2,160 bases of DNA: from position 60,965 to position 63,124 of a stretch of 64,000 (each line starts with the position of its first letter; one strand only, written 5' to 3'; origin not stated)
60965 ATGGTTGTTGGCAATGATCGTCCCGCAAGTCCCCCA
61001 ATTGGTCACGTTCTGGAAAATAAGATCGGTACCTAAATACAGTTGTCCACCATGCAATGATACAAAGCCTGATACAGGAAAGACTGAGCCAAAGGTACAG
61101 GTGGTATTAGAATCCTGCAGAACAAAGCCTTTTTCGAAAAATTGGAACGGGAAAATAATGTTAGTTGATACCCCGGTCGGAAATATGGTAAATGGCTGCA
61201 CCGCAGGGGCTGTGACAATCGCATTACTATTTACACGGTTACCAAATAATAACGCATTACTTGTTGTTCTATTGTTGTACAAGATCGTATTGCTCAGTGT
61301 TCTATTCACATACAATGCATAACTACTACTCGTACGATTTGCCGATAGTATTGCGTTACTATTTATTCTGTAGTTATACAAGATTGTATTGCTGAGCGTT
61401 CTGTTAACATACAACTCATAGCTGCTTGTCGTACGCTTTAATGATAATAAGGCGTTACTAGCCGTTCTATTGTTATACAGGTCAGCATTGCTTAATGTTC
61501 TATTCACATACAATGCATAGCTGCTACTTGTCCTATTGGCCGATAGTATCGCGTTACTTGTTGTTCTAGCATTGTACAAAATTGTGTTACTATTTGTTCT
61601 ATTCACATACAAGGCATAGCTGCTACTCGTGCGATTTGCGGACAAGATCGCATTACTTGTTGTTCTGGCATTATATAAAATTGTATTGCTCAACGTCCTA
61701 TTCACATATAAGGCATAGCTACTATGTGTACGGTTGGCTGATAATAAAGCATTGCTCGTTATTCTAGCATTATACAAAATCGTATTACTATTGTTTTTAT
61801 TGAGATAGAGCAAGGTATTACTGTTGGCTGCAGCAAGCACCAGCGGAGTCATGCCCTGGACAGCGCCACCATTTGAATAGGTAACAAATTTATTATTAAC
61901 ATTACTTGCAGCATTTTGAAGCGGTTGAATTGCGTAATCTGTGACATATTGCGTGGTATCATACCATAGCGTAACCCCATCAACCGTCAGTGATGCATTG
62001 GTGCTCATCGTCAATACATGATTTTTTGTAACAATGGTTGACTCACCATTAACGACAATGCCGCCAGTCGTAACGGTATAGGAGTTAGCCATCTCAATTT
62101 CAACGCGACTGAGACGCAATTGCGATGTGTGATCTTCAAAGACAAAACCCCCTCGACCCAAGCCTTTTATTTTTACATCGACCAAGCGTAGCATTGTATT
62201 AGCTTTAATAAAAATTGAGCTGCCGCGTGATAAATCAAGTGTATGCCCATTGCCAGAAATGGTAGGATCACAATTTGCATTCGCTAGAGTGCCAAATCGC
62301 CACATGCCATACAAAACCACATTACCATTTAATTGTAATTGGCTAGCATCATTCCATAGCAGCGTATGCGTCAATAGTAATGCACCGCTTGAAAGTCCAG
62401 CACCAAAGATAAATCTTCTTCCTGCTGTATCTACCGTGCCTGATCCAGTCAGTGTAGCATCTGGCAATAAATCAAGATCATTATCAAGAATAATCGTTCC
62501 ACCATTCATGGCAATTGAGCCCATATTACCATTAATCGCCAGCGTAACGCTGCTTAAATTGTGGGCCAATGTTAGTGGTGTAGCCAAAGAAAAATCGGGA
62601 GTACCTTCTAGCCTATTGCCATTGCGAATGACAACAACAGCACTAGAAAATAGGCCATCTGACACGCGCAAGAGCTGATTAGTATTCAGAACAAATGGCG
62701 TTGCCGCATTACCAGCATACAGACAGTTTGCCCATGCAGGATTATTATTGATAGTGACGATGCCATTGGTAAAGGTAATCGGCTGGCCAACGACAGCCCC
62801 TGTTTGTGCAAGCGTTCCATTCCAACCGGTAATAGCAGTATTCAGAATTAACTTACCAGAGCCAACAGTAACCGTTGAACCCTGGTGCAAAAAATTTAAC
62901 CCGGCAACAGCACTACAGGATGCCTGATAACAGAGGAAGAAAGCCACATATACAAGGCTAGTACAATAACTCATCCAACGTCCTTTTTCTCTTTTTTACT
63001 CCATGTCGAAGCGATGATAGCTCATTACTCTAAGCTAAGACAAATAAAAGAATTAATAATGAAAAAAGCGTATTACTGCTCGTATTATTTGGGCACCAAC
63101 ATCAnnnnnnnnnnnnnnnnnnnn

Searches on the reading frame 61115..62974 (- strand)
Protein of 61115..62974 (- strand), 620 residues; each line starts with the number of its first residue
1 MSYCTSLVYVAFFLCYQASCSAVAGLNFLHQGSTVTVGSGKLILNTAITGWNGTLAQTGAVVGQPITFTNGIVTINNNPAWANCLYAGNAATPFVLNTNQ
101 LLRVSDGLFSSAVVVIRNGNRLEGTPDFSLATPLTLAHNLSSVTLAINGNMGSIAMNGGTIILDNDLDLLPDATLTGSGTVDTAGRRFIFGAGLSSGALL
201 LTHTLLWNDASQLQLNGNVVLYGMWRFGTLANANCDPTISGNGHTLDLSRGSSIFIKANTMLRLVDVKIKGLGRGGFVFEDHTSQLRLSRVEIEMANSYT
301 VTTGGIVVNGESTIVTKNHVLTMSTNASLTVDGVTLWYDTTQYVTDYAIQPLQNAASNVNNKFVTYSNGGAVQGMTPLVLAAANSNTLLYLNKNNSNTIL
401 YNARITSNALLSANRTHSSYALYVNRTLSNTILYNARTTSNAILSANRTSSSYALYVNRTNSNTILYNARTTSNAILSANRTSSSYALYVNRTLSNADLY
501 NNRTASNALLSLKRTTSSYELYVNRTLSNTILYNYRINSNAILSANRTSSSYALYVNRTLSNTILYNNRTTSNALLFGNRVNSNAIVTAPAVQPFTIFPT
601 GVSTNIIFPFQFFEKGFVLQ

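Call 53: find_homologous_proteins(query=window:61115-62974:-)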
Query window:61115-62974:- (620 aa): 18 proteins with E <= 0.001 among 8000 candidates.
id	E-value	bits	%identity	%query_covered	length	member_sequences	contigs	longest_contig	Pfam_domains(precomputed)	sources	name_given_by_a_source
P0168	2.7e-92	328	46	64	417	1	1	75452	-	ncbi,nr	ncbi:MAG: hypothetical protein H6679_06060, partial [Epsilonproteobacteria bacterium]|nr:hypothetica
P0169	8.9e-77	277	39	90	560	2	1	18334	-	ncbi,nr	ncbi:hypothetical protein JST56_02145, partial [Candidatus Dependentiae bacterium]|nr:hypothetical p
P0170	9.6e-75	270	41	61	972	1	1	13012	-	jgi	-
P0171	2.6e-67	246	37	75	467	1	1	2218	-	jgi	-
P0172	1.3e-63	234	36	72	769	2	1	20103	-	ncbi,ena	-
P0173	9.5e-54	201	44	37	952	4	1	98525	-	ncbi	ncbi:MAG: hypothetical protein WCW33_01500 [Candidatus Babeliales bacterium]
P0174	3.1e-50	189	33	83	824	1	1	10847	-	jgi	-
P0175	1.9e-49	187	39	70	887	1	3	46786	-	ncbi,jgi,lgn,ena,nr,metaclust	ncbi:MAG: hypothetical protein US69_C0003G0011 [candidate division TM6 bacterium GW2011_GWF2_38_10]|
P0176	9.8e-43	165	32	78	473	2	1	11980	-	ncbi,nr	ncbi:hypothetical protein KJ644_05420, partial [Candidatus Dependentiae bacterium]|nr:hypothetical p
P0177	7.8e-30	122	31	63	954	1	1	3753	PF23389.2,PF25174.2,PF23381.2,PF23383.2,PF12894.14,PF26550.2,PF24817.2,PF00400.39,PF23414.2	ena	-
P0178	2.2e-26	111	35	36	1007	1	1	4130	-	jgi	jgi:hypothetical protein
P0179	2.5e-24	104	39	36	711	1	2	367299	-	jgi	jgi:hypothetical protein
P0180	2.7e-9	54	37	33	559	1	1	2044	-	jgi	jgi:hypothetical protein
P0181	3.2e-9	54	32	33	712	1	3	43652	-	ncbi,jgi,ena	-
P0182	3.4e-7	47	52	10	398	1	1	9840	-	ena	-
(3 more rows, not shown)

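Call 63: predict_structure(alignment_id=A2)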
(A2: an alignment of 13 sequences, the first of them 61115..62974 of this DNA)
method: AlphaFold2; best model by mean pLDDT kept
length: 620 residues; sequences in the alignment: 13
mean_pLDDT: 63.9   pTM: 0.58
mean pLDDT of the five models: 63.9, 62.4, 61.3, 55.9, 53.9
residues with pLDDT >= 90: 213; 70-90: 125; 50-70: 33; < 50: 249
segments of 3 or more residues with pLDDT < 50: 20-24, 377-620
pLDDT, mean of each block of 10 residues (from residue 1): 80 70 55 87 88 91 92 90 93 94 91 95 90 94 92 95 94 93 93 87 92 93 90 79 93 94 95 94 94 92 91 85 89 79 64 65 78 57 26 25 24 27 28 28 29 29 28 27 28 28 26 27 28 25 27 30 29 30 30 33 30 29
secondary structure, 60 per line:
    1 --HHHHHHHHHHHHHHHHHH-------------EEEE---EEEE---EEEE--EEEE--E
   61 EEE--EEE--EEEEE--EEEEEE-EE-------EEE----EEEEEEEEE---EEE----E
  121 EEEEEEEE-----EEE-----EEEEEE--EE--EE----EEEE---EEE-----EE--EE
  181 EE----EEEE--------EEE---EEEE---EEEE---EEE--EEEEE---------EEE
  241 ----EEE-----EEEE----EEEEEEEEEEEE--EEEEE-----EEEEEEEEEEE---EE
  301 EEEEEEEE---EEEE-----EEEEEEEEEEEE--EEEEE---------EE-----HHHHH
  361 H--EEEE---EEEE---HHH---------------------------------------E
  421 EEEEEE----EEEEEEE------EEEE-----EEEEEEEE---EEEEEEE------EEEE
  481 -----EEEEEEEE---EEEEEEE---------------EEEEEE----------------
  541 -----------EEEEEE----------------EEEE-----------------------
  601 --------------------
elements in order: H3-20 E34-37 E41-44 E48-51 E54-57 E60-63 E66-68 E71-75 E78-83 E94-96 E101-109 E113-115 E120-128 E134-136 E142-147 E160-163 E167-169 E179-182 E187-190 E199-201 E205-208 E212-215 E219-221 E224-228 E238-240 E245-247 E253-256 E261-272 E275-279 E285-295 E299-308 E312-315 E321-332 E335-339 H356-361 E364-367 E371-374 E420-426 E431-437 E444-447 E453-460 E464-470 E477-480 E486-493 E497-503 E519-524 E552-557 E574-577

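Call 66: fold_search(model_id=the predicted structure, library=pdb)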
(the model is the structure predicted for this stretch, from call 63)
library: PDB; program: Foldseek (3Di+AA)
matches with E <= 10: 212; with E <= 0.001: 0
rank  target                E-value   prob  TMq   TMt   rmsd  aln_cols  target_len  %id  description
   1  5uyt_B                2.0e-02  0.28  0.13  0.17  19.9       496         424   11  Crystal structure of ice binding protein from an Antarctic bacterium Flavobacteriaceae (released 2017-10-25)
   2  7koh_B                5.8e-02  0.14  0.11  0.12  17.5       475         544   13  Crystal structure of antigen 43 from Escherichia coli EDL933 (released 2022-03-09)
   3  2inu_A                1.0e-01  0.20  0.15  0.19  12.8       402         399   11  Crystal structure of Inulin fructotransferase in the absence of substrate (released 2006-12-26)
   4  4kh3                  1.4e-01  0.08  0.12  0.14  18.7       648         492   10  Structure of a bacterial self-associating protein (released 2014-01-15)
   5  7ko9                  1.7e-01  0.10  0.11  0.13  17.7       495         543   14  Crystal structure of antigen 43 from uropathogenic Escherichia coli UTI89 (released 2022-03-09)
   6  1vh4_A                1.8e-01  0.06  0.09  0.11  18.5       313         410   11  Crystal structure of a stabilizer of iron transporter (released 2003-12-30)
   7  3ak5_A                1.9e-01  0.09  0.15  0.11  16.9       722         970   10  Hemoglobin protease (Hbp) passenger missing domain-2 (released 2010-10-06)
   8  5awf_E                1.9e-01  0.05  0.08  0.11  17.4       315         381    7  Crystal structure of SufB-SufC-SufD complex from Escherichia coli (released 2015-11-11)
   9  4avz                  2.2e-01  0.30  0.21  0.22  12.1       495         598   11  Tailspike protein mutant E372Q of E. coli bacteriophage HK620 (released 2012-09-26)
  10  3ak5_D                2.3e-01  0.10  0.16  0.12  18.6       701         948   11  Hemoglobin protease (Hbp) passenger missing domain-2 (released 2010-10-06)
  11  4dn7_A                2.3e-01  0.08  0.10  0.12  16.8       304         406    9  CRYSTAL STRUCTURE OF putative ABC transporter, ATP-binding protein from Methanosarcina mazei Go1 (released 2012-02-22)
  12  7koh_C                2.4e-01  0.15  0.16  0.17  15.8       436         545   15  Crystal structure of antigen 43 from Escherichia coli EDL933 (released 2022-03-09)
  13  4xqf                  2.4e-01  0.13  0.16  0.17  14.2       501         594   10  Tailspike protein mutant E372Q (delta D470/N471) of E. coli bacteriophage HK620 (released 2016-01-27)
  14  6gvp_A                2.4e-01  0.13  0.15  0.15  14.6       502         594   11  TAILSPIKE PROTEIN MUTANT E372Q (DELTA N471/S472) OF E. COLI BACTERIOPHAGE HK620 IN COMPLEX WITH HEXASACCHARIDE (released 2018-07-11)
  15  2zu0_B                2.4e-01  0.09  0.11  0.14  16.2       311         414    9  Crystal structure of SufC-SufD complex involved in the iron-sulfur cluster biosynthesis (released 2009-03-10)
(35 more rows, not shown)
